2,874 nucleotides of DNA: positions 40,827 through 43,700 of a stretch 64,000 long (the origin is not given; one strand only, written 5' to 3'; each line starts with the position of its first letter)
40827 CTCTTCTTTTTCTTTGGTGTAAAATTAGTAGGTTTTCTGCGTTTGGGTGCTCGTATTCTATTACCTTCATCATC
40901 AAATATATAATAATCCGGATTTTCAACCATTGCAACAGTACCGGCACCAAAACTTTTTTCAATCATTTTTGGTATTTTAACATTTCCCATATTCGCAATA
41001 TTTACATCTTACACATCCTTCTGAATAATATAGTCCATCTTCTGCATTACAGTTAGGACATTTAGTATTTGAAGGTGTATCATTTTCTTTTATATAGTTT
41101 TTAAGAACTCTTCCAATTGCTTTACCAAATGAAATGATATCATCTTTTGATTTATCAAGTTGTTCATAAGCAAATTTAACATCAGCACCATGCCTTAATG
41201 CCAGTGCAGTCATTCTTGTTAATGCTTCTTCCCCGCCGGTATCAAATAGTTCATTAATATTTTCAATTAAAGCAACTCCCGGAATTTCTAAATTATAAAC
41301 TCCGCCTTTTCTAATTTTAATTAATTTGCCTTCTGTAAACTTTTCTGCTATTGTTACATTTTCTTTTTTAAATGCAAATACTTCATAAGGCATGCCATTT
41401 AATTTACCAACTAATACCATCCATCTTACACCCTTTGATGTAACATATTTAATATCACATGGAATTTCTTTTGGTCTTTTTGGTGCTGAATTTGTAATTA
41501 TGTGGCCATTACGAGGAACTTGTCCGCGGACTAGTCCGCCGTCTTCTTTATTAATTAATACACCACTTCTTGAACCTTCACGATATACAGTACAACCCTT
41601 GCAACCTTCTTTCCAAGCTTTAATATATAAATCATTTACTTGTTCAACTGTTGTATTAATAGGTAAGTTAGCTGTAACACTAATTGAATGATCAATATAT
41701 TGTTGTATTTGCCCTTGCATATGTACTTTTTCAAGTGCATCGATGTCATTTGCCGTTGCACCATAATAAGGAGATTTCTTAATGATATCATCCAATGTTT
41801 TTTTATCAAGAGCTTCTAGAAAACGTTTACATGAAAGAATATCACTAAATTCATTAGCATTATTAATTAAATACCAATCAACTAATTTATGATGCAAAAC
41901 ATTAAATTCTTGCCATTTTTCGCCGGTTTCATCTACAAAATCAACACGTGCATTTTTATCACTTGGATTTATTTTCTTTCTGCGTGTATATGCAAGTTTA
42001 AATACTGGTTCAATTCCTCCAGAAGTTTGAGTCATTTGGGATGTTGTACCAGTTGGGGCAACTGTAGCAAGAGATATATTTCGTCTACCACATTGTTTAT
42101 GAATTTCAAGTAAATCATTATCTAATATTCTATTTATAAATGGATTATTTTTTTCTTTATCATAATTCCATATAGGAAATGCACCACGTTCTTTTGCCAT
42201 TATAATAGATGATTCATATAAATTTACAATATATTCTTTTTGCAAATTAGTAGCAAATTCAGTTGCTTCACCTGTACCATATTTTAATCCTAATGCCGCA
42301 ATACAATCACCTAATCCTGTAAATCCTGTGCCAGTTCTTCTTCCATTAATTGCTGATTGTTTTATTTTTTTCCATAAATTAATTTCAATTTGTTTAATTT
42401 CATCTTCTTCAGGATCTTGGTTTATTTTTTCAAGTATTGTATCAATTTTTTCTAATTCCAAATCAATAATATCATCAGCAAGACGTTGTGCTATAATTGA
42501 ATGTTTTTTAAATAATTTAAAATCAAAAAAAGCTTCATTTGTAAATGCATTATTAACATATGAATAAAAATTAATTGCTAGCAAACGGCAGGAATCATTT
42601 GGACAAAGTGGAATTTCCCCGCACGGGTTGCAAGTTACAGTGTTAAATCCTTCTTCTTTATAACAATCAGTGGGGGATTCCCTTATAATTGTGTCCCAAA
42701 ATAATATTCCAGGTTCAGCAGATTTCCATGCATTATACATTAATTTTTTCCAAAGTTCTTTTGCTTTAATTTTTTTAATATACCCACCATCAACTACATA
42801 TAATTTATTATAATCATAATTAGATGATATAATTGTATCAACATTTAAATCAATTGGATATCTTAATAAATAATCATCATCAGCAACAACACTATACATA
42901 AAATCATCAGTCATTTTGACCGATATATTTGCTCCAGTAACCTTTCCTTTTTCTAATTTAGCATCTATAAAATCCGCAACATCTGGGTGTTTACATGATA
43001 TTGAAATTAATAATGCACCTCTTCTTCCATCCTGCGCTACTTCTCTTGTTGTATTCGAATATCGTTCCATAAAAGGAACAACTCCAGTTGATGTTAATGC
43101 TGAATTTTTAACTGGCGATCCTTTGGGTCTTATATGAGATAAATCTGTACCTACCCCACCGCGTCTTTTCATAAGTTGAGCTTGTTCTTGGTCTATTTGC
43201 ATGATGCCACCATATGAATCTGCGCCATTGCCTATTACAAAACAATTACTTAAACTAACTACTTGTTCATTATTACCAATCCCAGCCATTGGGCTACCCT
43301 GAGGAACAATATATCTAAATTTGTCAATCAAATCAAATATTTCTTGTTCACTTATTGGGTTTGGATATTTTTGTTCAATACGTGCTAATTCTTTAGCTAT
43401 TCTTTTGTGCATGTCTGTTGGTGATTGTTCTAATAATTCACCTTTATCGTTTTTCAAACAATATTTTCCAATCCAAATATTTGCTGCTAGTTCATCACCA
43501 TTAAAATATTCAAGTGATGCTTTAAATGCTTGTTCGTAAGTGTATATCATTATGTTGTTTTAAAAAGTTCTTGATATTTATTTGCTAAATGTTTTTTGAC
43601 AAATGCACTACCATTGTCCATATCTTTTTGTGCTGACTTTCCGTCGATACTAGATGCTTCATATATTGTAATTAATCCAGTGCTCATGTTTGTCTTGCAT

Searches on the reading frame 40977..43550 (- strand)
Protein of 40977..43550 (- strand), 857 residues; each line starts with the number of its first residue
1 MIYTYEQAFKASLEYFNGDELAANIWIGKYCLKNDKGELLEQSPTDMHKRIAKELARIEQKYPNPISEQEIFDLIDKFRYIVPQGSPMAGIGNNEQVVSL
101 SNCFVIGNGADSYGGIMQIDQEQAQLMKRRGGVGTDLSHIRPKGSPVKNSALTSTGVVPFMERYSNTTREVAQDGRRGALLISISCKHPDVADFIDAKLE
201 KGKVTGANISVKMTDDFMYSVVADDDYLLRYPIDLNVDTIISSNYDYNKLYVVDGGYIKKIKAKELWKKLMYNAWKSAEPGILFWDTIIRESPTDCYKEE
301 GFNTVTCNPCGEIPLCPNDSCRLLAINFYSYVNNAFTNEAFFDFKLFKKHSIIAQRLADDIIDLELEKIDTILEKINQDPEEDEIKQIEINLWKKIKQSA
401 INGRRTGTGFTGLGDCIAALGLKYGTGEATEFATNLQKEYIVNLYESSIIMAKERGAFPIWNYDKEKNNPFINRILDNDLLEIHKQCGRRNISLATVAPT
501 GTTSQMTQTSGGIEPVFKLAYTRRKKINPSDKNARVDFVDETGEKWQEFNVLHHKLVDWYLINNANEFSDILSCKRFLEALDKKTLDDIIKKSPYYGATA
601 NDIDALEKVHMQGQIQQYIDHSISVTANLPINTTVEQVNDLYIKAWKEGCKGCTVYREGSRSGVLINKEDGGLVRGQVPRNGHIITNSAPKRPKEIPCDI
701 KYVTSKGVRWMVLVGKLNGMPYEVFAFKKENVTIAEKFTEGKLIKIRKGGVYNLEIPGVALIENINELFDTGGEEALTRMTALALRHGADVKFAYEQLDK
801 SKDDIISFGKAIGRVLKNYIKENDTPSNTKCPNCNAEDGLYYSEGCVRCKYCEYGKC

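Call 81: search_dna_similar(query=window:40977-43550:-, collection=phages, mode=protein, max_rows=12)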
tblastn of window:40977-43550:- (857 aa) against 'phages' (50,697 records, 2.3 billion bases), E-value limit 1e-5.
Records with a match: 1593; places in all: 1595; records where one place covers at least 80% of the query: 83.
Best place of each record, by identity: <60% 1593.
By first word of the organism name: Synechococcus 371; Bacillus 137; Klebsiella 120; Vibrio 87; Pseudomonas 84; Staphylococcus 76; Cyanophage 66; Listeria 59; Escherichia 46; Caulobacter 37; and 83 more.
By host as written in the record: - 299; Synechococcus 107; Klebsiella pneumoniae 59; Listeria monocytogenes 47; Synechococcus sp. 40; Synechococcus sp. WH7803 26; Rhodobacter capsulatus YW1 25; Bacteroides intestinalis DSM 108646 24; and 373 more.
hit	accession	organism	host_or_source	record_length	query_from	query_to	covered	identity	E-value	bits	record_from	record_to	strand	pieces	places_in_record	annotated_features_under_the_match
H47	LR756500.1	uncultured phage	metagenomic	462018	3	857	98%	53.7%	4e-168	855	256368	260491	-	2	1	record has no annotation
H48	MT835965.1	Bacteriophage sp.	human fecal samples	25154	3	857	100%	50.7%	0e+0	766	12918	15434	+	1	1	record has no annotation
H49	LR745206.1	uncultured phage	metagenomic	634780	2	857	100%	49.9%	0e+0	775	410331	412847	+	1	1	record has no annotation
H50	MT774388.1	uncultured phage cr112_1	human feces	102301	2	857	100%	44.6%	0e+0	593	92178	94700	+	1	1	vitamin B12-dependent ribonucleotide reductase | PD-(D/E)XK superfamily exonuclease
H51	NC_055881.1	uncultured phage cr112_1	human feces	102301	2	857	100%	44.6%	0e+0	593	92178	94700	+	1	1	ribonucleotide reductase | PD-(D/E)XK superfamily exonuclease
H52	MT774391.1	uncultured phage cr126_1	human feces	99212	9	857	99%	43.9%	6e-172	558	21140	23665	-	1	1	vitamin B12-dependent ribonucleotide reductase | PD-(D/E)XK superfamily exonuclease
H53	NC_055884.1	uncultured phage cr126_1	human feces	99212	9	857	99%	43.9%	6e-172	558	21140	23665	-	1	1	ribonucleotide reductase | PD-(D/E)XK superfamily exonuclease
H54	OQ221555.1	Bacteroides phage PhiCrAssBcn20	Bacteroides intestinalis DSM 108646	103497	13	857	99%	44.0%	1e-179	580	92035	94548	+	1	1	vitamin B12-dependent ribonucleotide reductase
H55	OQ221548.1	Bacteroides phage PhiCrAssBcn13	Bacteroides intestinalis DSM 108646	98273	13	857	99%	43.8%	1e-179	580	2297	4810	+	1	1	vitamin B12-dependent ribonucleotide reductase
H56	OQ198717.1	Kehishuvirus sp. 'tikkala'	Bacteroides cellulosilyticus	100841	13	857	99%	43.7%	4e-179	578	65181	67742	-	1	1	vitamin B12-dependent ribonucleotide reductase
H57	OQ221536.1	Bacteroides phage PhiCrAssBcn1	Bacteroides intestinalis DSM 108646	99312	13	857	99%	43.3%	3e-173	562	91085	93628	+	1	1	vitamin B12-dependent ribonucleotide reductase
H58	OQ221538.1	Bacteroides phage PhiCrAssBcn3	Bacteroides intestinalis DSM 108646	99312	13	857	99%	43.3%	3e-173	562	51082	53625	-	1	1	vitamin B12-dependent ribonucleotide reductase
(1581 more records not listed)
